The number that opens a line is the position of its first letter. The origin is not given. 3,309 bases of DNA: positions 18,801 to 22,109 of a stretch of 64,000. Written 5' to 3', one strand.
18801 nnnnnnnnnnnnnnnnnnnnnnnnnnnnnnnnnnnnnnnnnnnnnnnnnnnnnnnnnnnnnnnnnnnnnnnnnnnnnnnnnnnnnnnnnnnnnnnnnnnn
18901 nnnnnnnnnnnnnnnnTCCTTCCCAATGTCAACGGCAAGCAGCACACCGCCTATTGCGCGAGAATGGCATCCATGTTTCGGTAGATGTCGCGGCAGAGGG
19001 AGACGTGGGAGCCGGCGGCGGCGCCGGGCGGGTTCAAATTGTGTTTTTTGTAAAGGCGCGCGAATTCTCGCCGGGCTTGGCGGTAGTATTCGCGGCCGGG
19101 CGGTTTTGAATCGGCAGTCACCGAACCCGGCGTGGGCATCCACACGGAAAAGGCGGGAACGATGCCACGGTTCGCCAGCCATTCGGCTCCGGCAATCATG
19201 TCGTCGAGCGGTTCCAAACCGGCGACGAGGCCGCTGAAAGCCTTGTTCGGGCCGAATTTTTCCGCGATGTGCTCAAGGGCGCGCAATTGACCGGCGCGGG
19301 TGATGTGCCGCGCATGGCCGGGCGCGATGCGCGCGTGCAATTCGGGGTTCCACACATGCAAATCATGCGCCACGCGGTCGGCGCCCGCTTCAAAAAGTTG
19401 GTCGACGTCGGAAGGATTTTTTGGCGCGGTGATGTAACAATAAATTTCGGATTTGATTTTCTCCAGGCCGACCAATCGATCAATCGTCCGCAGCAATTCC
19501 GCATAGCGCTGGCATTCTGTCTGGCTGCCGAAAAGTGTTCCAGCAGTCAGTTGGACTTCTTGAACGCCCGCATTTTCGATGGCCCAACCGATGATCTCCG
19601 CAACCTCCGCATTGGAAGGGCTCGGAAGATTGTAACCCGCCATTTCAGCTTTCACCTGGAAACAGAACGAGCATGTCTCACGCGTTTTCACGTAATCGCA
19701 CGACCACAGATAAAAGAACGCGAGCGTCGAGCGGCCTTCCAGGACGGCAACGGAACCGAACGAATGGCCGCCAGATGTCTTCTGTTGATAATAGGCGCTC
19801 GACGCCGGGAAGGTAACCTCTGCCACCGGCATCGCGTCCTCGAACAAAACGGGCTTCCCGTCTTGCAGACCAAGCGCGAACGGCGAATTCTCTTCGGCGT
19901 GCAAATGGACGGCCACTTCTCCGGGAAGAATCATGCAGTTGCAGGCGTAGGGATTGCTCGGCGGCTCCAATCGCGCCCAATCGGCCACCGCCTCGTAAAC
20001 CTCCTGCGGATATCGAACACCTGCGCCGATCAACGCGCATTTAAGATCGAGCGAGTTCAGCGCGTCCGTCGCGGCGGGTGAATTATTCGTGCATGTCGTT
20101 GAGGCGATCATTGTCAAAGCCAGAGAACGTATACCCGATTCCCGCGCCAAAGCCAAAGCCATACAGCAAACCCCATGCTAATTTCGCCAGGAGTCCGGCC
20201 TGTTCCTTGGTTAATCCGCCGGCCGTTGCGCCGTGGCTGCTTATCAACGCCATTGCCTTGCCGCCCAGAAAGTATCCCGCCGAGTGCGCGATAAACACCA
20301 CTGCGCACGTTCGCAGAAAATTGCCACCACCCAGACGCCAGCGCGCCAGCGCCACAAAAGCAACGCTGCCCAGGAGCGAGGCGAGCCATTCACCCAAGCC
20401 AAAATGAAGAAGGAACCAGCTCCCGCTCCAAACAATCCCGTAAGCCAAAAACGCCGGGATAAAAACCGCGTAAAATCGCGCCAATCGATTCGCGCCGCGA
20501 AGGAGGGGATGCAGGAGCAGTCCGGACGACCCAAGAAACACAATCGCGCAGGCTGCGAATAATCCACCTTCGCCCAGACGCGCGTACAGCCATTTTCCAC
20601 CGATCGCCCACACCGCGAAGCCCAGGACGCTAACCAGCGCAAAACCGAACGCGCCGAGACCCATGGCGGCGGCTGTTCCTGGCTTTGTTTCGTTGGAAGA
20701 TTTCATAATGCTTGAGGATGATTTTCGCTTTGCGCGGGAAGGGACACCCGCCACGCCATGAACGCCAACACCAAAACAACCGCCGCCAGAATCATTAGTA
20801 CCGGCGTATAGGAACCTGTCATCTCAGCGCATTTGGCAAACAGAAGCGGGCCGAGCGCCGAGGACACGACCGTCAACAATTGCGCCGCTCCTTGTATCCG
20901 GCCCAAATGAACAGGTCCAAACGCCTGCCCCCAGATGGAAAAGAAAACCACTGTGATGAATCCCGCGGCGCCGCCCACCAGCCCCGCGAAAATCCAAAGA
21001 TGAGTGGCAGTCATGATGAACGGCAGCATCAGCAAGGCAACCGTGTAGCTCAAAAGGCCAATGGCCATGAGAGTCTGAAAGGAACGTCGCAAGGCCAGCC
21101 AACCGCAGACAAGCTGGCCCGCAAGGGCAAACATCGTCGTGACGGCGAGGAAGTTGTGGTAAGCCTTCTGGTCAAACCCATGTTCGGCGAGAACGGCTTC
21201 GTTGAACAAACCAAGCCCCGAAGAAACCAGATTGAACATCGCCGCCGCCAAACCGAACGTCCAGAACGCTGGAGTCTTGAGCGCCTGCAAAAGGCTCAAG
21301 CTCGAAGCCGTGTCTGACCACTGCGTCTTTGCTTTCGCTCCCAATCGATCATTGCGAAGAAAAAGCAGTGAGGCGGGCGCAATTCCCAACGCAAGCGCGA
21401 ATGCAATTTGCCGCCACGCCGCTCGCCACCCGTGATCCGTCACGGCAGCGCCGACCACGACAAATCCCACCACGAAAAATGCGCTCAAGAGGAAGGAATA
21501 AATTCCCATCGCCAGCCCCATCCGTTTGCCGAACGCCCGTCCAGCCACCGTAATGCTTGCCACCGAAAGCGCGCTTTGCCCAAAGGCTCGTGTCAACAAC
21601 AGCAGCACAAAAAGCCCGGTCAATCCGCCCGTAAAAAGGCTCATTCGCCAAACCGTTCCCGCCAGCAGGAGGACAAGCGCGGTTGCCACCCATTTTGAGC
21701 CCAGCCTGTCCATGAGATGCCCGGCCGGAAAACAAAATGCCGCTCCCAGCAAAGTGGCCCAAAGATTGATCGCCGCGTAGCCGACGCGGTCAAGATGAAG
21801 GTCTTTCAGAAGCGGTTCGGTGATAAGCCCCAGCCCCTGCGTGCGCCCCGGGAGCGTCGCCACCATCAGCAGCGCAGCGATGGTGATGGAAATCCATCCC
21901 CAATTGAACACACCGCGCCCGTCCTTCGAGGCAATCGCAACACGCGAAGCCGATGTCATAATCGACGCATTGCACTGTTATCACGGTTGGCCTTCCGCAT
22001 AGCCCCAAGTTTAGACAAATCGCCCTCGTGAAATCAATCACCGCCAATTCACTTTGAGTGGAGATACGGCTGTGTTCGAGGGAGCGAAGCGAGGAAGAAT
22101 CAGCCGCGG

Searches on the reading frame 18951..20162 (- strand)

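Call 54: search_protein_families(library=pfam, proteins=[window:18951-20162:-], max_evalue=0.0001)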
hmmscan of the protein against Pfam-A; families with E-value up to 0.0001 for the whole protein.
window:18951-20162:- (403 aa): 1 family
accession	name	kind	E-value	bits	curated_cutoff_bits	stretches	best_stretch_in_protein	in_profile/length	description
PF04055.27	Radical_SAM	-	6.1e-09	36.7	29.5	1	163-321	10-158/166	Radical SAM superfamily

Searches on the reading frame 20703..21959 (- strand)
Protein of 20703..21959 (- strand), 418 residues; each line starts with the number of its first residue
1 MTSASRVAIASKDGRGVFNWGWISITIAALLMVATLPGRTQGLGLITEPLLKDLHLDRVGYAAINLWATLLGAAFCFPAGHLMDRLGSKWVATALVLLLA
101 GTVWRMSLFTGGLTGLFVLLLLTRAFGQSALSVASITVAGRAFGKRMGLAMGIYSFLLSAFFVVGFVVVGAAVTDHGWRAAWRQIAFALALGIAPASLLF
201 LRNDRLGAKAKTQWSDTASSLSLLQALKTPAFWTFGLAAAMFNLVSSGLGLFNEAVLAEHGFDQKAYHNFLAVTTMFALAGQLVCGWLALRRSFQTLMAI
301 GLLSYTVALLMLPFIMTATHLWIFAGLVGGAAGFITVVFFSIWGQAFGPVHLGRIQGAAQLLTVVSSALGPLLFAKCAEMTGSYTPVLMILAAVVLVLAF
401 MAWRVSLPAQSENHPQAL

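Call 54: search_protein_families(library=pfam, proteins=[window:20703-21959:-], max_evalue=0.0001)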
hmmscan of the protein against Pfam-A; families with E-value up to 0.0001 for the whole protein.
window:20703-21959:- (418 aa): 1 family
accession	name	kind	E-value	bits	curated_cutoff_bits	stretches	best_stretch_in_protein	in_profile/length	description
PF07690.21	MFS_1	-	7.6e-27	94.6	33.4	2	47-313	20-286/347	Major Facilitator Superfamily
